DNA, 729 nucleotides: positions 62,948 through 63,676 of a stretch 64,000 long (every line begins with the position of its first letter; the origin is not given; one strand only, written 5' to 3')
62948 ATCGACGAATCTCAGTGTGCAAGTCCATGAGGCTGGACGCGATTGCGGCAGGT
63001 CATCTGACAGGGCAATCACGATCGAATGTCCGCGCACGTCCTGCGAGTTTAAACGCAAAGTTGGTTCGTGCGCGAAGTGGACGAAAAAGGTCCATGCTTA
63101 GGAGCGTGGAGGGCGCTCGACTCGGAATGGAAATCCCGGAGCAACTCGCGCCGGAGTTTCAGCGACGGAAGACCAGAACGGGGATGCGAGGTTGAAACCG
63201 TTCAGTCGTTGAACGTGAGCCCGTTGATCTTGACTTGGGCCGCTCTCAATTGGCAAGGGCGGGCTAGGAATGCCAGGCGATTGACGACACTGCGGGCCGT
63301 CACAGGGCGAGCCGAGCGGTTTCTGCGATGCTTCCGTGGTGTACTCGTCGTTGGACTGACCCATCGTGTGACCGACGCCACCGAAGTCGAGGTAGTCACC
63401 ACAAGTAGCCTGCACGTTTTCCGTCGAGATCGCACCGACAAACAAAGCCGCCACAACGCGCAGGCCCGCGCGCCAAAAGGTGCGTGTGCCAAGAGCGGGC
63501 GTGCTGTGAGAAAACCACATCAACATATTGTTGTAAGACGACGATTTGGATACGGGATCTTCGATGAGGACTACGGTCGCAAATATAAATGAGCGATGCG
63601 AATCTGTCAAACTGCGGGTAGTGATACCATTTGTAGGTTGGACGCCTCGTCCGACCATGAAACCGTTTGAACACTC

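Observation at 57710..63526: Uncharacterised Cys-motif module present twice, bracketing a cytochrome-CRTAC1 pair: once as a secreted protein and once fused to CRTAC1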

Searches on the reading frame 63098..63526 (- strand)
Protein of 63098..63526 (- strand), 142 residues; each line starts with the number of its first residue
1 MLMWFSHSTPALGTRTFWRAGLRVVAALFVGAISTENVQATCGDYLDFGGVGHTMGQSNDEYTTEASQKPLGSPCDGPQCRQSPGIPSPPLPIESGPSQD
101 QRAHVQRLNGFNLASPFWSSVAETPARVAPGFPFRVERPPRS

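Call 6: search_protein_families(library=pfam, proteins=[window:63098-63526:-], max_evalue=0.01)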
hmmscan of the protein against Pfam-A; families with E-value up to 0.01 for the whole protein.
window:63098-63526:- (142 aa): 0 families

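Call 8: search_protein_families(library=ncbifam, proteins=[window:63098-63526:-], max_evalue=0.1)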
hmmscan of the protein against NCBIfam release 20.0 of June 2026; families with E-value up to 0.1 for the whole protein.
window:63098-63526:- (142 aa): 0 families

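Call 9: find_homologous_proteins(query=window:63101-63526:-, max_evalue=0.01)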
Query seq(142 aa) (142 aa): 6 proteins with E <= 0.01 among 14 candidates.
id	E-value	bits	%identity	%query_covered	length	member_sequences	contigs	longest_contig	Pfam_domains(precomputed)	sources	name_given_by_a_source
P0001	2.3e-91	322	100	99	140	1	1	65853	-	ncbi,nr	ncbi:MAG TPA: hypothetical protein VMM76_21320 [Pirellulaceae bacterium]|nr:hypothetical protein [Pi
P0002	1.6e-79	283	87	100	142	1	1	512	-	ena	-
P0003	1.9e-47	179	61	99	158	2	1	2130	-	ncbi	-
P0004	1.5e-44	170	59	99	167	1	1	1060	-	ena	-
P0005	1.3e-43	167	58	97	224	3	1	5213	-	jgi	jgi:hypothetical protein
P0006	1.6e-42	163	54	99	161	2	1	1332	-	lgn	-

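Call 16: find_encoding_contigs(protein=P0005, flank=10000)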
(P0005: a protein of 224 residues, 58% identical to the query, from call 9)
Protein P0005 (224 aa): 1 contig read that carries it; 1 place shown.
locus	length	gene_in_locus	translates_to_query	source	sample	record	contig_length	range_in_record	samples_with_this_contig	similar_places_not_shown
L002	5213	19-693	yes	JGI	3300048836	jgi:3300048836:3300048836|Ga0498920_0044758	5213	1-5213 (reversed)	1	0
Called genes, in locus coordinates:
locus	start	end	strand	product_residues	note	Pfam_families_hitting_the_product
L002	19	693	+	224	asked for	-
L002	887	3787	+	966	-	PF00515:TPR_1 (faint), PF07719:TPR_2 (faint), PF13181:TPR_8 (faint), PF13424:TPR_12 (faint), PF13432:TPR_16 (faint), PF13414:TPR_11 (faint), PF13428:TPR_14 (faint)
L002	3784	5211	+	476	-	?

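Call 17: find_related_loci(query=A1, collection=genome_contigs, flank=10000)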
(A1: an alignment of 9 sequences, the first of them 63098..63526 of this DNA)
Query A1 (142 aa) in genome_contigs; peptide patterns used: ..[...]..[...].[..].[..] (x = any residue, [..] = any of these).
22 stretches matched a pattern; 2 encode a relative of the query (tblastn E <= 1e-3); 2 distinct loci.
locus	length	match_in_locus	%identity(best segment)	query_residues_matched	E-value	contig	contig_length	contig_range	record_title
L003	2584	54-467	58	3-140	4e-51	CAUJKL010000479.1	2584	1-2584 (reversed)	MAG: Planctomycetota bacterium isolate KLAP164 genome assembly, contig: KLAP164_521801, whole genome shotgun sequence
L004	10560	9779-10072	31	22-118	5e-8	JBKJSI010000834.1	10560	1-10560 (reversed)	MAG: Pirellulaceae bacterium isolate ant_bin.573 k117_1127333, whole genome shotgun sequence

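Call 27: search_protein_representatives(alignment_id=A1)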
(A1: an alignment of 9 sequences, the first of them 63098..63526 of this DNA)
Query: 9 sequences, 142 profile positions. Proteins with E-value up to 0.001 (for the whole library): 1841; up to 1e-10: 149; up to 1e-30: 3. The best 150 are listed.
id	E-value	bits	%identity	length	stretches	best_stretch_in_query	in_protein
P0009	3.6e-45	169.5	-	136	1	16-142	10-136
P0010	2.2e-41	157.3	-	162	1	1-142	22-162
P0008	3.2e-35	137.3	-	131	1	14-141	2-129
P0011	3.0e-30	121.2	-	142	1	1-142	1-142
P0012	1.6e-29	118.9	-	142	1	8-141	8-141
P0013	4.3e-28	114.2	-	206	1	12-141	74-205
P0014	1.0e-22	96.8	-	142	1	5-141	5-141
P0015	2.2e-21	92.4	-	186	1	1-141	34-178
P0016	1.5e-16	76.8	-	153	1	18-141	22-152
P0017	1.6e-15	73.4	-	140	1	21-141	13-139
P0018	1.7e-15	73.4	-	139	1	19-142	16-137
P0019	3.3e-15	72.4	-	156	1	13-142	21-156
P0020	5.3e-15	71.7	-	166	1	15-142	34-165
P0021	5.7e-15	71.7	-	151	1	21-141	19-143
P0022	7.1e-15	71.3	-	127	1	17-141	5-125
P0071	3.2e-12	62.8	-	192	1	19-141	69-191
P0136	5.0e-11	58.9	-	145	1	15-141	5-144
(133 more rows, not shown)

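Call 39: find_homologous_proteins(query=A2, max_evalue=0.00001)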
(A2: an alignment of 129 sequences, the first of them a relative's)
Query A2 (129 sequences) (151 aa, profile of the alignment): 184 proteins with E <= 0.00001 among 6622 candidates; the best 120 are listed.
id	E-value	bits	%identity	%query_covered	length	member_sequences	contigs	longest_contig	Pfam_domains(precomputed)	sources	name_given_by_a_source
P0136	4.2e-27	112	36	91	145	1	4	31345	-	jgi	jgi:hypothetical protein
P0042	4.1e-26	109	100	100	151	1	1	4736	-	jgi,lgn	-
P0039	2.6e-25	107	34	87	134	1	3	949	-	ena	-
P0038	2.8e-25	107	56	100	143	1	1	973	-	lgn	-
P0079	3.5e-25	106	37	89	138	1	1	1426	-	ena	-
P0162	3.6e-25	106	52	100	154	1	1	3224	-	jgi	-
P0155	4.5e-25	106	48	74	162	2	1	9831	-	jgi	jgi:hypothetical protein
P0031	6.2e-25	105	31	86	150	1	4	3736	-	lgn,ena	-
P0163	7.0e-25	105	44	81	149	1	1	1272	-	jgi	jgi:hypothetical protein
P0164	8.3e-25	105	42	81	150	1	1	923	-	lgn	-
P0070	1.2e-24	105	44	71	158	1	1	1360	-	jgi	jgi:hypothetical protein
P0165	1.3e-24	104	39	89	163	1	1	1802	-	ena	-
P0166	1.4e-24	104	39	85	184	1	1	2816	-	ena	-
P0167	1.4e-24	104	38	87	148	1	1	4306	-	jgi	jgi:hypothetical protein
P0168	1.5e-24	104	42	99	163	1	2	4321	-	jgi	jgi:hypothetical protein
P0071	1.7e-24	104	46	79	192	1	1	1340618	-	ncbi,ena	-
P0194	7.7e-22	95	36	46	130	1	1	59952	-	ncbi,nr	ncbi:hypothetical protein CKO51_16105 [Rhodopirellula sp. SM50]|nr:hypothetical protein [Rhodopirell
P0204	2.5e-21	94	28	87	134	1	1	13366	-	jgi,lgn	jgi:hypothetical protein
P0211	1.2e-20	92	43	44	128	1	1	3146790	-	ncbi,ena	-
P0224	1.3e-19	88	30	87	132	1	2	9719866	-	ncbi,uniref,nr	ncbi:hypothetical protein [Stieleria varia]|uniref:Secreted protein n=1 Tax=Stieleria varia TaxID=25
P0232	3.0e-19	87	35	47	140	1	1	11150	-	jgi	jgi:hypothetical protein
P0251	4.5e-18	83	30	72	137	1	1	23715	-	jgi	jgi:hypothetical protein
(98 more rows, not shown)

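Call 41: find_encoding_contigs(protein=P0224, flank=7000, max_places=3)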
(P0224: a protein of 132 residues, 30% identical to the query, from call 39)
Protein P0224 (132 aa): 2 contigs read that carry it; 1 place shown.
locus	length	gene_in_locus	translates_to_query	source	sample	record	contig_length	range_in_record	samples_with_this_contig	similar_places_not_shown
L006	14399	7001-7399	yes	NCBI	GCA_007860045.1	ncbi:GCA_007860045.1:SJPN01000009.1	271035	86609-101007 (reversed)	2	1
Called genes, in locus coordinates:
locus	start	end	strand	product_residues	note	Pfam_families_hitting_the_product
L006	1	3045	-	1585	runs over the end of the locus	PF01839:FG-GAP (faint), PF13517:FG-GAP_3, PF23500:DUF7133, PF00034:Cytochrom_C (weak)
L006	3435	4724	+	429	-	PF03983:SHD1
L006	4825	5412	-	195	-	PF00535:Glycos_transf_2, PF13641:Glyco_tranf_2_3 (weak)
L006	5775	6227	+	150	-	PF01502:PRA-CH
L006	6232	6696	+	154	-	PF14588:YjgF_endoribonc, PF01042:Ribonuc_L-PSP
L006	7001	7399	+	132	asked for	-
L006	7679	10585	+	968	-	PF13181:TPR_8 (faint), PF13432:TPR_16 (faint), PF00515:TPR_1 (faint), PF13414:TPR_11 (faint), PF14559:TPR_19 (faint), PF21033:RMD1-3 (faint), PF13424:TPR_12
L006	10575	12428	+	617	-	PF13517:FG-GAP_3, PF07593:UnbV_ASPIC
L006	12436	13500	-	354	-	PF07885:Ion_trans_2, PF02254:TrkA_N, PF02080:TrkA_C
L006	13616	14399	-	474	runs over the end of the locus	-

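Call 42: find_encoding_contigs(protein=P0211, flank=7000, max_places=3)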
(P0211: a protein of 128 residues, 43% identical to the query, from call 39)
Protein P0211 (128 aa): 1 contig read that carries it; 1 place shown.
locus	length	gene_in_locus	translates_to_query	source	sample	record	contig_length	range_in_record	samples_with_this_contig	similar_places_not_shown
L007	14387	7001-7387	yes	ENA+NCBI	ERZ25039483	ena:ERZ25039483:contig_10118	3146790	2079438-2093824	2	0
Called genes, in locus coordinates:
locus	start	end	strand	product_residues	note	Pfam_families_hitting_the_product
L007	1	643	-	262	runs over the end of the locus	PF02586:SRAP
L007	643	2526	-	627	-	PF13559:DUF4129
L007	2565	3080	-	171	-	-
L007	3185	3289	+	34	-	-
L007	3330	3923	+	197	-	-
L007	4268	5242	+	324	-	PF00132:Hexapep (faint), PF25087:GMPPB_C (faint)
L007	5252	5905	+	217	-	PF00730:HhH-GPD, PF00633:HHH (weak)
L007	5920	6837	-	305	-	PF03372:Exo_endo_phos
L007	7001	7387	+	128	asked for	-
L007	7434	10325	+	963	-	PF13181:TPR_8 (faint), PF13432:TPR_16 (faint), PF21033:RMD1-3 (faint), PF00515:TPR_1 (faint), PF07719:TPR_2 (faint), PF13176:TPR_7 (faint), PF13414:TPR_11 (faint), PF13424:TPR_12 (faint), +2 more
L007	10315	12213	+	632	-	PF01839:FG-GAP (faint), PF13517:FG-GAP_3, PF07593:UnbV_ASPIC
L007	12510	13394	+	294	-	PF01882:DUF58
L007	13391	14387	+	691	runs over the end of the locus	PF07584:BatA, PF13519:VWA_2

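Call 43: find_encoding_contigs(protein=P0071, flank=7000, max_places=3)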
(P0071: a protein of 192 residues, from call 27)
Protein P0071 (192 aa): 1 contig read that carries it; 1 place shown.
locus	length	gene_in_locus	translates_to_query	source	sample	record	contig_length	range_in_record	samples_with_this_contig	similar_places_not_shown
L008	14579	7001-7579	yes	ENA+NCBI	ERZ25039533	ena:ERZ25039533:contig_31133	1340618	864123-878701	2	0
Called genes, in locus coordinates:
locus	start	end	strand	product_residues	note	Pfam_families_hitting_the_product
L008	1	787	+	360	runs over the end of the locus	PF01229:Glyco_hydro_39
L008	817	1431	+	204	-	PF01229:Glyco_hydro_39 (weak)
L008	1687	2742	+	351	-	-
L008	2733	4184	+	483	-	PF00930:DPPIV_N, PF02129:Peptidase_S15 (weak), PF00326:Peptidase_S9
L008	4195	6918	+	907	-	PF05960:DUF885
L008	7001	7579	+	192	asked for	-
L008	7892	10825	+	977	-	PF13435:Cytochrome_C554 (faint), PF13414:TPR_11 (faint), PF14559:TPR_19 (faint), PF13424:TPR_12 (faint), PF13432:TPR_16 (weak)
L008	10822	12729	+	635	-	PF01839:FG-GAP (faint), PF13517:FG-GAP_3, PF07593:UnbV_ASPIC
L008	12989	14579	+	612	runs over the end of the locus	PF13372:Alginate_exp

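Call 45: find_encoding_contigs(protein=P0251, flank=7000, max_places=3)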
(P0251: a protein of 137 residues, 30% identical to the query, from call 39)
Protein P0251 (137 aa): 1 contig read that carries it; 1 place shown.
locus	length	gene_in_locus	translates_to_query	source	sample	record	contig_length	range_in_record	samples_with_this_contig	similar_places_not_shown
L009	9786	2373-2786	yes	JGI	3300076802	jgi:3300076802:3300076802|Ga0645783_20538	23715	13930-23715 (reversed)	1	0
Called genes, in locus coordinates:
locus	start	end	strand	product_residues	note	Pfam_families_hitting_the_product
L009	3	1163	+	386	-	?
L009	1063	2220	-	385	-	PF01590:GAF (weak), PF13185:GAF_2, PF00069:Pkinase, PF07714:PK_Tyr_Ser-Thr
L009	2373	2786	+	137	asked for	-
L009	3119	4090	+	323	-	PF07963:N_methyl, PF07596:SBP_bac_10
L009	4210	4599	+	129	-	-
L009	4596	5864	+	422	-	PF02627:CMD (faint)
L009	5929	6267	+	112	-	-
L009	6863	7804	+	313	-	PF13517:FG-GAP_3 (faint), PF07593:UnbV_ASPIC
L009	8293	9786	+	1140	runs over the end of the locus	-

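Call 46: find_encoding_contigs(protein=P0232, flank=7000, max_places=3)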
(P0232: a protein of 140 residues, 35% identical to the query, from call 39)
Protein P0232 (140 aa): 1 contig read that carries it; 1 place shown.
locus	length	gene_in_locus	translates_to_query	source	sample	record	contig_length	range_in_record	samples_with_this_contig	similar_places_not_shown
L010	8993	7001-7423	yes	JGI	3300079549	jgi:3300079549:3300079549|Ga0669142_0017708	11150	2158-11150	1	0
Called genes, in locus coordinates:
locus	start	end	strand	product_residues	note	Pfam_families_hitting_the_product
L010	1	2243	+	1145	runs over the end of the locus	PF04542:Sigma70_r2, PF08281:Sigma70_r4_2, PF24817:WD40_WDHD1_1st, PF25174:Beta-prop_THOC3, PF25175:Beta-prop_WDR5, PF24807:WD40_CDC20-Fz, PF23381:Beta-prop_IFT122_1st, PF24814:WD40_Prp19, +45 more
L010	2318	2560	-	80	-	PF03061:4HBT, PF13622:4HBT_3 (weak), PF20789:4HBT_3C (weak)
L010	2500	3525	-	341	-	-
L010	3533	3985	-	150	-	PF12802:MarR_2, PF13463:HTH_27 (weak)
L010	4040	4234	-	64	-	-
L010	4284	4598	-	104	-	PF00106:adh_short, PF13561:adh_short_C2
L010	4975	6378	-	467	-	PF00201:UDPGT, PF04101:Glyco_tran_28_C (weak), PF06722:EryCIII-like_C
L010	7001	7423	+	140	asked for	-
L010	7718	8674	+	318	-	PF07963:N_methyl (weak), PF07596:SBP_bac_10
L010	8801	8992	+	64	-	?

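Call 72: search_protein_families(library=pfam, alignment_id=A2, max_evalue=1)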
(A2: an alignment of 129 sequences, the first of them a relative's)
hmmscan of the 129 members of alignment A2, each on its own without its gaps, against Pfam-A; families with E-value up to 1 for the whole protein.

A. member 1, P0042 (151 aa): 0 families

B. families by the number of members that match (of 129 scanned): 23 families
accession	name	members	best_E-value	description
PF16101.10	PRIMA1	2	0.0034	Proline-rich membrane anchor 1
PF25695.1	BKRF4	2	0.18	Epstein-Barr virus BKRF4 histone binding protein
PF03229.18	Alpha_GJ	1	0.005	Alphavirus glycoprotein J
PF17960.7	TIG_plexin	1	0.015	TIG domain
PF23954.1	DUF7283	1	0.023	Family of unknown function (DUF7283)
PF14155.11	DUF4307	1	0.042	Domain of unknown function (DUF4307)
PF12440.13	MAGE_N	1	0.059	Melanoma associated antigen family N terminal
PF12732.12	YtxH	1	0.072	YtxH-like protein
PF25040.1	BLTP1_C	1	0.076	BLTP1-like family C-terminal region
PF17093.10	PBP_N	1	0.081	Penicillin-binding protein N-terminus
PF19779.4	DUF6264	1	0.09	Family of unknown function (DUF6264)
PF11044.13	TMEMspv1-c74-12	1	0.11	Plectrovirus spv1-c74 ORF 12 transmembrane protein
PF20388.3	DUF6683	1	0.12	Family of unknown function (DUF6683)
PF00953.26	Glycos_transf_4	1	0.13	Glycosyl transferase family 4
PF08122.17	NDUF_B12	1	0.13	NADH-ubiquinone oxidoreductase B12 subunit family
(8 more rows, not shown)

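Call 88: predict_structure(alignment_id=A7)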
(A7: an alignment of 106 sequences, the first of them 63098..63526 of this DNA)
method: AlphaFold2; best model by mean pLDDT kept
length: 142 residues; sequences in the alignment: 106
mean_pLDDT: 67.0   pTM: 0.30
mean pLDDT of the five models: 67.0, 66.2, 66.0, 65.9, 65.0
residues with pLDDT >= 90: 12; 70-90: 39; 50-70: 79; < 50: 12
segments of 3 or more residues with pLDDT < 50: 52-54
pLDDT, mean of each block of 10 residues (from residue 1): 58 80 93 67 56 50 55 71 72 79 69 59 63 66 63
secondary structure, 60 per line:
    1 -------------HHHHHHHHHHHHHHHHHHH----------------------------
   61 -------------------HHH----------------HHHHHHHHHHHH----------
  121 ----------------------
elements in order: H14-32 H99-110

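Call 94: find_encoding_contigs(protein=P0136, flank=5000, max_places=4)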
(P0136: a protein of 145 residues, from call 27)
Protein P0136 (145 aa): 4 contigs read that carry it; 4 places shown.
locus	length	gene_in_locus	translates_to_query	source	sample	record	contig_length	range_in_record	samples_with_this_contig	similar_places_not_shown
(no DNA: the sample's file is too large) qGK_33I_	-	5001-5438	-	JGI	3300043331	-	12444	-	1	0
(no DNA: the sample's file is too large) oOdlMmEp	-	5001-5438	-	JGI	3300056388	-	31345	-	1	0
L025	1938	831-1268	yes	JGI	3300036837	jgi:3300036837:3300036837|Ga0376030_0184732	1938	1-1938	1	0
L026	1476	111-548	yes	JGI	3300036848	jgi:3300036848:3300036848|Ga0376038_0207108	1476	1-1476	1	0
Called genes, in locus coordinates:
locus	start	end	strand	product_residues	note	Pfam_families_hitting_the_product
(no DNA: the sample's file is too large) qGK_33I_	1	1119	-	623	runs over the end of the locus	PF01839:FG-GAP (faint), PF13517:FG-GAP_3, PF07593:UnbV_ASPIC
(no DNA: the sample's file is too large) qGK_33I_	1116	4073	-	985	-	PF13432:TPR_16 (faint), PF13435:Cytochrome_C554 (faint), PF13424:TPR_12 (faint), PF13414:TPR_11 (faint)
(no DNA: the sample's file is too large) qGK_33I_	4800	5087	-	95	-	-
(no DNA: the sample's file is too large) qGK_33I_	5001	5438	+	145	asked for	-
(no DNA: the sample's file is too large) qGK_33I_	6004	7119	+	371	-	PF07963:N_methyl, PF07596:SBP_bac_10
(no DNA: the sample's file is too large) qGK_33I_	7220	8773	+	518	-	?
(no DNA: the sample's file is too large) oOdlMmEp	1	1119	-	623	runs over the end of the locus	PF01839:FG-GAP (faint), PF13517:FG-GAP_3, PF07593:UnbV_ASPIC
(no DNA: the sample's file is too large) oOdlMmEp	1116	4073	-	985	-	PF13432:TPR_16 (faint), PF13435:Cytochrome_C554 (faint), PF13424:TPR_12 (faint), PF13414:TPR_11 (faint)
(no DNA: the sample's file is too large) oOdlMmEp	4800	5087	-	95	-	-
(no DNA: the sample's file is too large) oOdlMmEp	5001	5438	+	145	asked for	-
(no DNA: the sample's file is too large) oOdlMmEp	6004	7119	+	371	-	PF07963:N_methyl, PF07596:SBP_bac_10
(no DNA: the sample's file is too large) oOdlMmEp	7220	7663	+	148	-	?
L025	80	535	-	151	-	-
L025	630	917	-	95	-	-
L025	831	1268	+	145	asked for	-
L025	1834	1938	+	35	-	?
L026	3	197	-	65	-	?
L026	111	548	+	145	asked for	-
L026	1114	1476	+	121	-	?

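Call 95: find_encoding_contigs(protein=P0194, flank=5000, max_places=2)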
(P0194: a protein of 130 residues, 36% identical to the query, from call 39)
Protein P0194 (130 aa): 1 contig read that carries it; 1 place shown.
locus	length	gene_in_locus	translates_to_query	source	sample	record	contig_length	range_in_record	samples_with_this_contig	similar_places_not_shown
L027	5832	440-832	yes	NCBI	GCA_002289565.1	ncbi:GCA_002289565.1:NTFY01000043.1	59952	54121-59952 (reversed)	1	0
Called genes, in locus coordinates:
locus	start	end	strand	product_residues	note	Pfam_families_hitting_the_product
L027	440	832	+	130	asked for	-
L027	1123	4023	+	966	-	PF13435:Cytochrome_C554 (faint), PF00515:TPR_1 (faint), PF13424:TPR_12 (faint), PF13432:TPR_16 (faint), PF14559:TPR_19 (faint), PF21033:RMD1-3 (faint), PF13414:TPR_11 (weak)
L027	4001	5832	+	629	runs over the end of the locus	PF01839:FG-GAP (faint), PF13517:FG-GAP_3, PF07593:UnbV_ASPIC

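Call 96: find_encoding_contigs(protein=P0204, flank=5000, max_places=2)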
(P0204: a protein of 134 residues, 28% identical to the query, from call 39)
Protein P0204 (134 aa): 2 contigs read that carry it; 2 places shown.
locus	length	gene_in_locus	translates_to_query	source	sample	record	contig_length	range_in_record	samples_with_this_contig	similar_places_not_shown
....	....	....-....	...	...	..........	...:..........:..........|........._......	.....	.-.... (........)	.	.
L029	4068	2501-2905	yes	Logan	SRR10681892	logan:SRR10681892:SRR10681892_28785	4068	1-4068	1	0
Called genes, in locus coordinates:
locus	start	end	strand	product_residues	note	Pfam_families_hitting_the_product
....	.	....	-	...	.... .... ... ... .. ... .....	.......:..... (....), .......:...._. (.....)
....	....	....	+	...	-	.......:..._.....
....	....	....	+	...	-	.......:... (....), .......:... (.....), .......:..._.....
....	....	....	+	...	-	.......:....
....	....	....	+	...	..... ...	-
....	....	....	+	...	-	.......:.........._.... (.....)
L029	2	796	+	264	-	?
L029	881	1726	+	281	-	PF08450:SGL (weak), PF01436:NHL (faint), PF24684:Vgb_lyase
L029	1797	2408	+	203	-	PF05685:Uma2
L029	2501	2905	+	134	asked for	-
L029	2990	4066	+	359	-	?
